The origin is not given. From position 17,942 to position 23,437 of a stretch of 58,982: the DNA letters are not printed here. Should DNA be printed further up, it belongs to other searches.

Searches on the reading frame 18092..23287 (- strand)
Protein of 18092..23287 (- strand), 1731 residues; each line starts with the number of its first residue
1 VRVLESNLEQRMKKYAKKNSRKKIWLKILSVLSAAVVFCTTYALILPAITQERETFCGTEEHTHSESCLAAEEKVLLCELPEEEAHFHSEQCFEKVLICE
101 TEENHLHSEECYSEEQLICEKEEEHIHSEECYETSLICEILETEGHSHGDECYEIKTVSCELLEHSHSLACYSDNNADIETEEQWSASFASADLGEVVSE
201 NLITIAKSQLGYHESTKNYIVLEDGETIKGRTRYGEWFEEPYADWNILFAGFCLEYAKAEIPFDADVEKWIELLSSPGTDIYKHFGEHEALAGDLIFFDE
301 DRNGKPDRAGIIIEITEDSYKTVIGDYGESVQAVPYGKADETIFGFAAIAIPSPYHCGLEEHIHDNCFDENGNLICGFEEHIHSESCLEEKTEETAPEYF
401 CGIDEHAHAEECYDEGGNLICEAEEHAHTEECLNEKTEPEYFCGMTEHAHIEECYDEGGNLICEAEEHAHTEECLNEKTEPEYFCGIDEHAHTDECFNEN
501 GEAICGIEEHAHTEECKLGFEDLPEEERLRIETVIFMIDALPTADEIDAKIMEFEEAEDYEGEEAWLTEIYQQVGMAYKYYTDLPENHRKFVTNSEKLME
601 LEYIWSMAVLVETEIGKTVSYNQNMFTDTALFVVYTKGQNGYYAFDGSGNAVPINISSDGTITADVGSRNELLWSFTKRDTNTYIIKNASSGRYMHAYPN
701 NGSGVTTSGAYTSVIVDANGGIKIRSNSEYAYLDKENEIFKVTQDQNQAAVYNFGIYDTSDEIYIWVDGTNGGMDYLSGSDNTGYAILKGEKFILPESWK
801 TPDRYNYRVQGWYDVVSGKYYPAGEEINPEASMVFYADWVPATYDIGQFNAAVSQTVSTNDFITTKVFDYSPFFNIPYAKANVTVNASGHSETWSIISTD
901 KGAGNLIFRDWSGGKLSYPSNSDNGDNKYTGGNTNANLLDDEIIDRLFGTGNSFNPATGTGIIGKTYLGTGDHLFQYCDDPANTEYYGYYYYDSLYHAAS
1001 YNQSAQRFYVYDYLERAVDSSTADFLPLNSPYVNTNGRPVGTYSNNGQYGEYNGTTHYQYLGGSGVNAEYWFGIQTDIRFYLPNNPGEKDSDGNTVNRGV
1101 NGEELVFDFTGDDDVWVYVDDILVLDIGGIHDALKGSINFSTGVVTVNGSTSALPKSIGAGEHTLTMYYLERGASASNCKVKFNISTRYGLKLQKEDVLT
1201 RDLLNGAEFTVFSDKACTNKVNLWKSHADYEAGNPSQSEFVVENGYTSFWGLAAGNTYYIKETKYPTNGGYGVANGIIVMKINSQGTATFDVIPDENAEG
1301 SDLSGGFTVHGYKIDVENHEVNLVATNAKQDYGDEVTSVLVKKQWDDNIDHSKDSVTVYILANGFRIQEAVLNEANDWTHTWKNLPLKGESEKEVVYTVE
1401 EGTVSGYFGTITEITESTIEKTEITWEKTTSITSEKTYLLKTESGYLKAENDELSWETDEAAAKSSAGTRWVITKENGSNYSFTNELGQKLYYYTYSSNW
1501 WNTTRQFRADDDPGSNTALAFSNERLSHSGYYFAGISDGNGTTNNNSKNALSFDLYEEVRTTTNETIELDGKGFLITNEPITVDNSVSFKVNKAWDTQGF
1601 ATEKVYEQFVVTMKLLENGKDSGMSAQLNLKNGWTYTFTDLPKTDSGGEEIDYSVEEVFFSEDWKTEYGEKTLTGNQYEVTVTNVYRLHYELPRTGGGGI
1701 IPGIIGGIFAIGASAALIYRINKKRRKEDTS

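Call 114: search_protein_families(library=pfam, proteins=[window:18092-23287:-], max_evalue=0.0001)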
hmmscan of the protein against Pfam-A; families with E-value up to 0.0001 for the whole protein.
window:18092-23287:- (1731 aa): 2 families
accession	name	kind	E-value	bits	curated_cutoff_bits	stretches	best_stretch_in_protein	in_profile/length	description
PF05738.19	Cna_B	-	8.5e-28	97.1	22.3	2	1341-1413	3-78/87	Cna protein B-type domain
PF17802.7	SpaA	-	4.2e-07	30.5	23.1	1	1191-1290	3-85/91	Prealbumin-like fold domain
